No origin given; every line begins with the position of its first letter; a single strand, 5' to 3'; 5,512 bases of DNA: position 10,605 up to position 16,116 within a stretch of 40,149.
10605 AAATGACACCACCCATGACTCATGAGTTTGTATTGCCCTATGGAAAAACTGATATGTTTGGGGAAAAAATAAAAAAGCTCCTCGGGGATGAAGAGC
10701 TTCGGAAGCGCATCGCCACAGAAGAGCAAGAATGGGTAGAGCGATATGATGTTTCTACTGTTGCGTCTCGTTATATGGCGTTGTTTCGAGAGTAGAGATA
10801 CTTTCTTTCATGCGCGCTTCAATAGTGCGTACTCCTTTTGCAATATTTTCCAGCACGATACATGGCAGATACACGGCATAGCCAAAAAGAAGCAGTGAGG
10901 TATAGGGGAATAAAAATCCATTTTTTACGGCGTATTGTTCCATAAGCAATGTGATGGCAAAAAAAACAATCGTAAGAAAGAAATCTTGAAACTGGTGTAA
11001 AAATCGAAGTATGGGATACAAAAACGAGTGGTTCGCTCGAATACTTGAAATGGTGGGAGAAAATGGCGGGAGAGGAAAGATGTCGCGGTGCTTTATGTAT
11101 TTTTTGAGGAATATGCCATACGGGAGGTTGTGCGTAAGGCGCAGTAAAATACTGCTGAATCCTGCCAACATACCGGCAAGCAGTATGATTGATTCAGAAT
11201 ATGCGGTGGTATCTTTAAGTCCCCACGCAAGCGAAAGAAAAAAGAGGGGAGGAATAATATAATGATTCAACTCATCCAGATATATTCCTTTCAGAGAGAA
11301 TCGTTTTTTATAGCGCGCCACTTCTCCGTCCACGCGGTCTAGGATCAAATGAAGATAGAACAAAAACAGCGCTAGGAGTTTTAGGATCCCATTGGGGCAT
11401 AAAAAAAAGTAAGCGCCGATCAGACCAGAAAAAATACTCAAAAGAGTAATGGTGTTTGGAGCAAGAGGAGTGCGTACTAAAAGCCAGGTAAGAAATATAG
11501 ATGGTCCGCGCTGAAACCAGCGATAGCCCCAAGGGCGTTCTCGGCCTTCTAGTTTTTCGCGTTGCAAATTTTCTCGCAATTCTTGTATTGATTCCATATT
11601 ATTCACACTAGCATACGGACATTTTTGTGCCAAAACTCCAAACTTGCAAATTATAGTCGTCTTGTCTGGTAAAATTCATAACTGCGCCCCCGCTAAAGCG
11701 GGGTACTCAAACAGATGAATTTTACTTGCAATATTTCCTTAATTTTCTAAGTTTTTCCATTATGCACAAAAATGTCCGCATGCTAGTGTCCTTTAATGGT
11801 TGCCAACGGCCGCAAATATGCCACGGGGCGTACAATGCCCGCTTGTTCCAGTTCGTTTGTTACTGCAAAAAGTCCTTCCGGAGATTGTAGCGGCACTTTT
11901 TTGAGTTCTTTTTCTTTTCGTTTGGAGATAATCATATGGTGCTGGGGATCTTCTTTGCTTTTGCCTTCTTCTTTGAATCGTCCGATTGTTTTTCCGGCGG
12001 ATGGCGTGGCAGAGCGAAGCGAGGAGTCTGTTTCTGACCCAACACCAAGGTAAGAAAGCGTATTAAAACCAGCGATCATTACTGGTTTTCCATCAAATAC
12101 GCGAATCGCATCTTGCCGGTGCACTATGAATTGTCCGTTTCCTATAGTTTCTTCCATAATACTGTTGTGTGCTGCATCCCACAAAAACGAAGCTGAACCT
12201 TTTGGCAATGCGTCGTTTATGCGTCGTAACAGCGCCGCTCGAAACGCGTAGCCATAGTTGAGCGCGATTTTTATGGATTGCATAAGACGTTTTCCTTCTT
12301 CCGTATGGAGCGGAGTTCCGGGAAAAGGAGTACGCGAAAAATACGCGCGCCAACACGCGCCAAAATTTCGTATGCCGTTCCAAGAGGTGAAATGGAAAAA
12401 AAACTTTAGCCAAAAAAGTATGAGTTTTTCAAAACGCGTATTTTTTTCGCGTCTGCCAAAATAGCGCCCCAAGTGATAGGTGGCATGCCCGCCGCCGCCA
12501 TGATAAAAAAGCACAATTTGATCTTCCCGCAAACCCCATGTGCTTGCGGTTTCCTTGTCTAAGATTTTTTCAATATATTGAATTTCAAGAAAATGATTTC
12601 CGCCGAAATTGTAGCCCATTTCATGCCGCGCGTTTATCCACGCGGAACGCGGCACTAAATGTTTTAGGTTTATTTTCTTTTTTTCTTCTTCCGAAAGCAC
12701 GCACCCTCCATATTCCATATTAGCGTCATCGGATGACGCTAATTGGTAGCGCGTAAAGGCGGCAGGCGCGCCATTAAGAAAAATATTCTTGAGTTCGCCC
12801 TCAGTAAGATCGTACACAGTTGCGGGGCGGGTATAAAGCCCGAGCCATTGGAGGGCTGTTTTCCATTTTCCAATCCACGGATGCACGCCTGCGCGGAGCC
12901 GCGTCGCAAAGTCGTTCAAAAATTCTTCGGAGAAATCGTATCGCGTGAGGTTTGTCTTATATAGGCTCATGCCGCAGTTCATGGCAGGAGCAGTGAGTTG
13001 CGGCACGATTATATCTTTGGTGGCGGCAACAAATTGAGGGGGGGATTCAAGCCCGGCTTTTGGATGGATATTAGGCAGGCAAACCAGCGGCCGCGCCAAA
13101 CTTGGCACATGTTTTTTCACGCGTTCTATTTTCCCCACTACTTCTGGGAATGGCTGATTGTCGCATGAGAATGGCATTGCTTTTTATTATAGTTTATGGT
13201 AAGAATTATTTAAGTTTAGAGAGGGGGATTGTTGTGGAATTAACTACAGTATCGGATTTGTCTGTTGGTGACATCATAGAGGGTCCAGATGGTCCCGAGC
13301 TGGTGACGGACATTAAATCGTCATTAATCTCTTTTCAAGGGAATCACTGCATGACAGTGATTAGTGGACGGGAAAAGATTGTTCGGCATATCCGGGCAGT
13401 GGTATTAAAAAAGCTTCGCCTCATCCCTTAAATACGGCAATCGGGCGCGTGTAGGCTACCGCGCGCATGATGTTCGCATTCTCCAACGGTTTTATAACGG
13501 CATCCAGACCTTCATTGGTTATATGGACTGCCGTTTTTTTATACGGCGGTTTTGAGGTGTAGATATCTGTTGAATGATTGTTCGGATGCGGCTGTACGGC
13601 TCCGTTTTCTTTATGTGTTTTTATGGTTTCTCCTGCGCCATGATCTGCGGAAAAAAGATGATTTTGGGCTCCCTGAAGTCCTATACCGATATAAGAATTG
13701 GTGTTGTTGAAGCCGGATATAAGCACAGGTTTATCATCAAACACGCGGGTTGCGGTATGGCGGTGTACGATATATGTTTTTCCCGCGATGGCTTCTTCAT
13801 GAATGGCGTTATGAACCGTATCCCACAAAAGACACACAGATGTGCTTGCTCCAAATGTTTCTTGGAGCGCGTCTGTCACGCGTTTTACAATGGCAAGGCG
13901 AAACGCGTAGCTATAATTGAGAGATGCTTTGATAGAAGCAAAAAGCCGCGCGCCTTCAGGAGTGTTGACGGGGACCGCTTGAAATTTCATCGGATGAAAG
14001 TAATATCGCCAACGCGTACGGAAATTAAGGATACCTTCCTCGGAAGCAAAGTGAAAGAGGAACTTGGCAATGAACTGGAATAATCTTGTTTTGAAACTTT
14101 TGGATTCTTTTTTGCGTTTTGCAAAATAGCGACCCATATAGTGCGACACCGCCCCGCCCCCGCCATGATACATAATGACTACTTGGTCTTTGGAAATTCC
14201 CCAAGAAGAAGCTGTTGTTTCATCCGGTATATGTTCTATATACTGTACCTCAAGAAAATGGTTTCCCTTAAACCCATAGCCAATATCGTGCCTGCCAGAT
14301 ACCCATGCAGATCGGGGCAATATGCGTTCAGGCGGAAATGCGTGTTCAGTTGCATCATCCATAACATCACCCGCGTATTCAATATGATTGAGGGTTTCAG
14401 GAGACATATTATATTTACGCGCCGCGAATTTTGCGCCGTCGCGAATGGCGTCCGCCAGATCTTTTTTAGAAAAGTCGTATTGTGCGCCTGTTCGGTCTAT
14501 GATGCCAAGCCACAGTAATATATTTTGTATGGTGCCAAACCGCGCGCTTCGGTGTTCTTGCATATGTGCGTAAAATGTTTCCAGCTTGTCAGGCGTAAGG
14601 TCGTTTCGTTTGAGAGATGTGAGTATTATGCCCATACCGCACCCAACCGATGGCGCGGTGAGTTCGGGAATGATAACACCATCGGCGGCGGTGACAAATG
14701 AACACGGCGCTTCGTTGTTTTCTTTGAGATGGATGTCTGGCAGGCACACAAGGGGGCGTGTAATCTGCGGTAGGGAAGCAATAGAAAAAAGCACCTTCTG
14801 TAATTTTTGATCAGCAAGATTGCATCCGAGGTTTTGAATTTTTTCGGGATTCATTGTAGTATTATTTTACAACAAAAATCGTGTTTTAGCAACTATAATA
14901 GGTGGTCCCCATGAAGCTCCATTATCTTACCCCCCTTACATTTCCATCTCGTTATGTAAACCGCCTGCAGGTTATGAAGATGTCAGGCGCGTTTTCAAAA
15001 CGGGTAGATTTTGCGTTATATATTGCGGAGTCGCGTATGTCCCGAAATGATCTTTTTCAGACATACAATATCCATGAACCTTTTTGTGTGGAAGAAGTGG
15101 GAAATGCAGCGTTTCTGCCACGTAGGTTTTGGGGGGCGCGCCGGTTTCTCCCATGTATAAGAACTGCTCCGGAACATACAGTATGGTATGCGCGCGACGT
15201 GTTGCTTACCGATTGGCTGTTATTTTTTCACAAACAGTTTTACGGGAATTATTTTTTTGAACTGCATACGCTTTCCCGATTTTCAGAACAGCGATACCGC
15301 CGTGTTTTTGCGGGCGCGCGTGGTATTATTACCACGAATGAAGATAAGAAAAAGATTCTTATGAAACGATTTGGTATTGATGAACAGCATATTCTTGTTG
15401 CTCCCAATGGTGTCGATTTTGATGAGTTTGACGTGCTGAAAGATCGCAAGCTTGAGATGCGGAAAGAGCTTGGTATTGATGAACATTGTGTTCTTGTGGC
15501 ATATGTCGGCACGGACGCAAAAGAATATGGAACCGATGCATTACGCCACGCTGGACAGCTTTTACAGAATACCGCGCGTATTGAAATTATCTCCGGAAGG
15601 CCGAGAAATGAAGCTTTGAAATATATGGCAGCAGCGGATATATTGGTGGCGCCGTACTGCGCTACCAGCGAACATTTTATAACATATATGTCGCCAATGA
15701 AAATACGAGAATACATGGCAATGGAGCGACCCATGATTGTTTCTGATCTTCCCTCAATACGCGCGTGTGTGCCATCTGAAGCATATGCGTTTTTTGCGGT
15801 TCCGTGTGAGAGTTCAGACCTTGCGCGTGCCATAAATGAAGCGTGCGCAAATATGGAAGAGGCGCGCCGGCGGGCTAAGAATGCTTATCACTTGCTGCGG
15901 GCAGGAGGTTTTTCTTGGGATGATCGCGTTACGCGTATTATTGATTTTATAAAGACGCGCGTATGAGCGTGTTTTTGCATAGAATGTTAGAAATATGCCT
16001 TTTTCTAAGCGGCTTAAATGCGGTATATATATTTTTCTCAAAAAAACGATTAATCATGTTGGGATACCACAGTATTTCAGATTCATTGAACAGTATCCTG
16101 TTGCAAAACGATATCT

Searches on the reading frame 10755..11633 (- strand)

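Call 6: search_protein_families(library=pfam, proteins=[window:10755-11633:-], max_evalue=0.001)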
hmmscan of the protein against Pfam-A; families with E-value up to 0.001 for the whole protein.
window:10755-11633:- (292 aa): 1 family
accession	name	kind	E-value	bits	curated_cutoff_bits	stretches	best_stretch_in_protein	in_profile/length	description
PF01066.26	CDP-OH_P_transf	-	1e-08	36.2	22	1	58-162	3-100/152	CDP-alcohol phosphatidyltransferase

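Call 57: search_protein_families(library=ncbifam, proteins=[window:10755-11633:-], max_evalue=1e-10)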
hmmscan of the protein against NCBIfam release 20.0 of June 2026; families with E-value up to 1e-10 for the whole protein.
window:10755-11633:- (292 aa): 2 families
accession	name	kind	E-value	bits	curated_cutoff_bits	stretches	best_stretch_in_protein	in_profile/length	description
NF041135.1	IPPtranDIPPsyn_Thcocales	equivalog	3.7e-12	46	580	1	10-225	204-404/419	bifunctional L-myo-inositol-1-phosphate cytidylyltransferase/CDP-L-myo-inositol myo-inositolphosphotransferase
NF040950.1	archin_ph_syn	equivalog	6e-12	45.8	180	1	51-138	18-103/191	archaetidylinositol phosphate synthase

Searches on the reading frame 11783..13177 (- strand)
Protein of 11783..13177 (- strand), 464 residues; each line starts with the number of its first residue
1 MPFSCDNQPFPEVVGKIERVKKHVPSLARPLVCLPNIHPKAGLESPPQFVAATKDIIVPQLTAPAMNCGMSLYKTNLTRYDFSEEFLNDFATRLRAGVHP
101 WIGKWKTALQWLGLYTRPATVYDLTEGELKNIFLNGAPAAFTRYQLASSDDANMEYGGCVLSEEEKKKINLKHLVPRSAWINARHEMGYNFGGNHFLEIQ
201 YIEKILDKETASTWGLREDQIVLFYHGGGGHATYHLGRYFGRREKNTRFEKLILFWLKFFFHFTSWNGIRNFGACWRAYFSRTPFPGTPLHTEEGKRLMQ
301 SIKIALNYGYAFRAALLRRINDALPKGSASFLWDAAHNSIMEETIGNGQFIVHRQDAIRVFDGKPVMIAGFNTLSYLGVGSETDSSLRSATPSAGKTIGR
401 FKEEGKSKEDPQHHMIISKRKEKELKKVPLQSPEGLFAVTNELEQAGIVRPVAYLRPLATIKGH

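Call 12: search_protein_families(library=pfam, proteins=[window:11783-13177:-], max_evalue=0.001)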
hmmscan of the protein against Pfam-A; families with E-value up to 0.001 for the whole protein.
window:11783-13177:- (464 aa): 1 family
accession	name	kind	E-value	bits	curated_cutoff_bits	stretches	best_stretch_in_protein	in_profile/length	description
PF01139.22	RtcB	-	3.8e-40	138.8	27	1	23-463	7-426/426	tRNA-splicing ligase RtcB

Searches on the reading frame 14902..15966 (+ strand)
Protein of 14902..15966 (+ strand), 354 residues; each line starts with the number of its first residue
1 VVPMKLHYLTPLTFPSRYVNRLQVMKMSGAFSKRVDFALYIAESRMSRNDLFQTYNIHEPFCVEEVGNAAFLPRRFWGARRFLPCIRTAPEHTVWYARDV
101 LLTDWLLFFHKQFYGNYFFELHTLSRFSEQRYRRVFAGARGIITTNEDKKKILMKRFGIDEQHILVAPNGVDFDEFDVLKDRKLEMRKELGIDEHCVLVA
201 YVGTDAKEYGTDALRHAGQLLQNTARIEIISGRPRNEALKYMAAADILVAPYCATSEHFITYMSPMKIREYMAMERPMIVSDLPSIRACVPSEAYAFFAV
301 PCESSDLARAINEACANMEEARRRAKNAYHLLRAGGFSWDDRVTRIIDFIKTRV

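Call 4: search_protein_families(library=pfam, proteins=[window:14902-15966:+], max_evalue=0.01)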
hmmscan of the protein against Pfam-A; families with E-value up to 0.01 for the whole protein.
window:14902-15966:+ (354 aa): 4 families
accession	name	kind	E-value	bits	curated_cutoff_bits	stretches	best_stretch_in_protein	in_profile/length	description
PF13692.12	Glyco_trans_1_4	-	8.8e-09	36.2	27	1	212-316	47-141/142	Glycosyl transferases group 1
PF00534.26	Glycos_transf_1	-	2.4e-08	34.2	26.4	1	219-330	67-171/172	Glycosyl transferases group 1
PF13439.12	Glyco_transf_4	-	4.2e-07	30.6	28.5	1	108-174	102-169/170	Glycosyltransferase Family 4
PF13524.12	Glyco_trans_1_2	-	0.00021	21.7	25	1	226-348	28-144/144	Glycosyl transferase-like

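Call 5: search_protein_families(library=ncbifam, proteins=[window:14902-15966:+], max_evalue=0.01)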
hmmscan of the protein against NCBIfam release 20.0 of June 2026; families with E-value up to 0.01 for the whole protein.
window:14902-15966:+ (354 aa): 16 families
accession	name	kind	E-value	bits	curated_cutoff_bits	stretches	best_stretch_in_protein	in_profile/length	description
TIGR04063.1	stp3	hypoth_equivalog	2.3e-11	43.2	442.05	2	135-245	154-265/397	TIGR04063 family PEP-CTERM/XrtA system glycosyltransferase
NF038295.1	EPS_HpsP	equivalog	1.4e-09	37.5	550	1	240-348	283-382/388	hormogonium polysaccharide biosynthesis glycosyltransferase HpsP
NF053787.1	GlcN_PG_synth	equivalog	4.3e-09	35.7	480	1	156-347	160-353/361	N-acetylglucosaminyl phosphatidylglycerol synthase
TIGR02149.1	glgA_Coryne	subfamily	1.2e-08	34.5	302.4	1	135-234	141-242/391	glycogen synthase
NF047676.1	TeichurnBiosyTuaH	equivalog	2.5e-08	33.2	550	1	211-326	252-359/384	teichuronic acid biosynthesis protein TuaH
TIGR03449.1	mycothiol_MshA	equivalog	1.6e-07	30.5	462.5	1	135-214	161-238/406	D-inositol-3-phosphate glycosyltransferase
NF047684.1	TeichurnBiosyTuaC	equivalog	2.2e-07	30.2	550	1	125-244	151-267/391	teichuronic acid biosynthesis protein TuaC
NF038298.1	EPS_HpsO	equivalog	2.2e-06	26.7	575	1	138-233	146-238/388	hormogonium polysaccharide biosynthesis glycosyltransferase HpsO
TIGR04047.1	MSMEG_0565_glyc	hypoth_equivalog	1.2e-05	24.6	259.85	0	268-348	293-369/373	MSMEG_0565 family glycosyltransferase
NF007640.0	PRK10307.1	subfamily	6e-05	22.1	276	1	156-232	188-266/411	WcaI family glycosyltransferase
TIGR03087.1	stp1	hypoth_equivalog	0.00013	21.3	316.65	1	241-349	294-393/397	TIGR03087 family PEP-CTERM/XrtA system glycosyltransferase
NF041876.1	EPS_EpsE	equivalog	0.00037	19.9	400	1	233-328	284-372/389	exopolysaccharide biosynthesis GT4 family glycosyltransferase EpsE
TIGR04157.1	glyco_rSAM_CFB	subfamily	0.00049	19.2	400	1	130-217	161-248/406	TIGR04157 family glycosyltransferase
NF053513.1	Gtran_IagA_BgsA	equivalog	0.00099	18.2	460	1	116-207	83-172/333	LTA glycolipid anchor biosynthesis glycosyltransferase, IagA/BgsA family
NF049987.1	DaglGlyslTfaseDgs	equivalog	0.002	17.1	500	0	120-203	83-165/332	processive diacylglycerol alpha-glucosyltransferase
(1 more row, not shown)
